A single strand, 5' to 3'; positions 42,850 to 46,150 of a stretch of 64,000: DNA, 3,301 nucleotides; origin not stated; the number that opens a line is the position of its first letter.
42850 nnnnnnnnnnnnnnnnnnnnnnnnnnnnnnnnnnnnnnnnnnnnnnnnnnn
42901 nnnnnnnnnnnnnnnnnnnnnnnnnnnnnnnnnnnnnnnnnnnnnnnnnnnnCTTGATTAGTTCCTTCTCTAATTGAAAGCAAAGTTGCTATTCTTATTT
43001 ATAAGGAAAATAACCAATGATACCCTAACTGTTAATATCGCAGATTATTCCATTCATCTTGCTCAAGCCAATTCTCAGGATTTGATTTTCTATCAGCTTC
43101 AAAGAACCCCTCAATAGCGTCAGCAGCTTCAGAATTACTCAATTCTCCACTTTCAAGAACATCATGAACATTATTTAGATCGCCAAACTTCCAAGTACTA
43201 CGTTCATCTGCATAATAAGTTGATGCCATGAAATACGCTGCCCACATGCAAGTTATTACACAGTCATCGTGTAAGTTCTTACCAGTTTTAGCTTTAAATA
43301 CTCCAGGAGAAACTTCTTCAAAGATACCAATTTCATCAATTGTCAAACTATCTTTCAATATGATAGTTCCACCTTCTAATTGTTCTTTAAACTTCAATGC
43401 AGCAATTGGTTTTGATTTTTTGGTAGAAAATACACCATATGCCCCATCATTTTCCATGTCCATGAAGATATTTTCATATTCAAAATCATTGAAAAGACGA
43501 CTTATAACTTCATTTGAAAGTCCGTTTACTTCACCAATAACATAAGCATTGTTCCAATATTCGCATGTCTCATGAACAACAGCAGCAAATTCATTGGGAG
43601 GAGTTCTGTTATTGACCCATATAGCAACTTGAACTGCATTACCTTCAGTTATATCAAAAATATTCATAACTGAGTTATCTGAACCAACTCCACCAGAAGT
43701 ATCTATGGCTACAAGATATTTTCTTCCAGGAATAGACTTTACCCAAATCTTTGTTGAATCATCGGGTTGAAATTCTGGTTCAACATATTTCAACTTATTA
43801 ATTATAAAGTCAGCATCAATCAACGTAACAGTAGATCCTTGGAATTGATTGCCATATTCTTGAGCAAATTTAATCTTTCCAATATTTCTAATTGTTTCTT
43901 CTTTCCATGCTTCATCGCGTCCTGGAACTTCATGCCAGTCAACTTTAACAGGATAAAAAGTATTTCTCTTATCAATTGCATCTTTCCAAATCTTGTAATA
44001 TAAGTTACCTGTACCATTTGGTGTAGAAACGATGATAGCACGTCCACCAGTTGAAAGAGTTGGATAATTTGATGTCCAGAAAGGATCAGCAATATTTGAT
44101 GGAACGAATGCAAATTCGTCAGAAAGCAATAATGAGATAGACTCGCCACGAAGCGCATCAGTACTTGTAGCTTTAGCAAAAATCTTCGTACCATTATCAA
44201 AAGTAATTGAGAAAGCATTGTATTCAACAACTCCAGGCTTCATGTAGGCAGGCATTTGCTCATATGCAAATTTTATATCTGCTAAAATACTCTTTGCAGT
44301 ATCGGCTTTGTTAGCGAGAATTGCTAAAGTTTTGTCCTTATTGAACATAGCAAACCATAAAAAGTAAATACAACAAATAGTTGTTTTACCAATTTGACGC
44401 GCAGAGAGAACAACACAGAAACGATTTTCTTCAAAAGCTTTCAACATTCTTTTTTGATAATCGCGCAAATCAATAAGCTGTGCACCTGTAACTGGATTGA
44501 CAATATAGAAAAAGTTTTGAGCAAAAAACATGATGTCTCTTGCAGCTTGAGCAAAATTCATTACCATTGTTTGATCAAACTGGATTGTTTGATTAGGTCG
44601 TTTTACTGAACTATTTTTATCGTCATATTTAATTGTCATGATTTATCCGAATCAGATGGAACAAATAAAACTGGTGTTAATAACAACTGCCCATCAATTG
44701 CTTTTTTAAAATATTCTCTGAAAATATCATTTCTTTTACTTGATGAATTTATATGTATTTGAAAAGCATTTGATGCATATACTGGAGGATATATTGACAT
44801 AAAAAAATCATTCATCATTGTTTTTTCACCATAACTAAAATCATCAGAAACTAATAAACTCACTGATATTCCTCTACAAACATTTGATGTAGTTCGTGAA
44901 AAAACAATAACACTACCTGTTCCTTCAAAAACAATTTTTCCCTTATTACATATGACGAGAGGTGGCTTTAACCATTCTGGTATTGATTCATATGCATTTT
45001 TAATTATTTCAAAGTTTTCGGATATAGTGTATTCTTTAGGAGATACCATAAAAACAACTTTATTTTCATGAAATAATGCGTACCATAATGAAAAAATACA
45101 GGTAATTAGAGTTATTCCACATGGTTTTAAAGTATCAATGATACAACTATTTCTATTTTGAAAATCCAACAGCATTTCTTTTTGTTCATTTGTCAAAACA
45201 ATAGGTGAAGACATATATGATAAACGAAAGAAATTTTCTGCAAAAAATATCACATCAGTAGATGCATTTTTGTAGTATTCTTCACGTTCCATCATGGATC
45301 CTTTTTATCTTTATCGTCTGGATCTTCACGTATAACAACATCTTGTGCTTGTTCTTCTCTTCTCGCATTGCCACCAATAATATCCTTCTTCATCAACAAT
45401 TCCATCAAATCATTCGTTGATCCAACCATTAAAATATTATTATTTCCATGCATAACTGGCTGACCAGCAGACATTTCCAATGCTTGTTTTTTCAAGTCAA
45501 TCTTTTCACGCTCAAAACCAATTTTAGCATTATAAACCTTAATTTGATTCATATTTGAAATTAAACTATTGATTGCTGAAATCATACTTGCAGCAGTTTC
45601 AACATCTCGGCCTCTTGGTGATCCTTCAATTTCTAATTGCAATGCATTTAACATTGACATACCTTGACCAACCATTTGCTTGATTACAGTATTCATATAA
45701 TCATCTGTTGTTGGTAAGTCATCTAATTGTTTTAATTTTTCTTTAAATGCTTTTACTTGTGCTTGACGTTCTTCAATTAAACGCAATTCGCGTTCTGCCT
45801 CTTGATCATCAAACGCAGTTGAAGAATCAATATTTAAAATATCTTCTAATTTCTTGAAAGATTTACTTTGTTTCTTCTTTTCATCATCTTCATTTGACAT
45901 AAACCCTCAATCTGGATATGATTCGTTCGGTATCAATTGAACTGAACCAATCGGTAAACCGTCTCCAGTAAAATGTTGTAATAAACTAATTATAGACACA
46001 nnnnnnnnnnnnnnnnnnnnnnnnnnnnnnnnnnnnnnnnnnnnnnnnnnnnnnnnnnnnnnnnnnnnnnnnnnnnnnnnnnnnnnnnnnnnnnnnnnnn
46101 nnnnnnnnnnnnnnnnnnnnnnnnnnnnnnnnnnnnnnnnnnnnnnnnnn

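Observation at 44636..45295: Intact but catalytically dead terminase-ATPase paralog wedged between gp16 and gp17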

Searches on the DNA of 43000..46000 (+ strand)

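Call 7: search_dna_similar(query=window:43000-46000:+, collection=phages, mode=distant, max_rows=20)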
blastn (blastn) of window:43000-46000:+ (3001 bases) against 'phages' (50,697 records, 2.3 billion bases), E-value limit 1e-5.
Records with a match: 3; places in all: 3; records where one place covers at least 80% of the query: 0.
Best place of each record, by identity: 60-80% 3.
By first word of the organism name: Agrobacterium 2; Synechococcus 1.
By host as written in the record: Agrobacterium tumefaciens C58 2; Synechococcus sp. 1.
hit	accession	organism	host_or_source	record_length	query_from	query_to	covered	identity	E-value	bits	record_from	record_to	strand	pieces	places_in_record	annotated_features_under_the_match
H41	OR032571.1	Synechococcus phage DSL-LC02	Synechococcus sp.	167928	1013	1201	6%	68.5%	3e-6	61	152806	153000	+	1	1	terminase large subunit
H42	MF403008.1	Agrobacterium phage Atu_ph07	Agrobacterium tumefaciens C58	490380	1033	1208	6%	68.8%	7e-9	71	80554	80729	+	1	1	terminase DNA packaging enzyme large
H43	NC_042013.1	Agrobacterium phage Atu_ph07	Agrobacterium tumefaciens C58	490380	1033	1208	6%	68.8%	7e-9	71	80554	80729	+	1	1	terminase large subunit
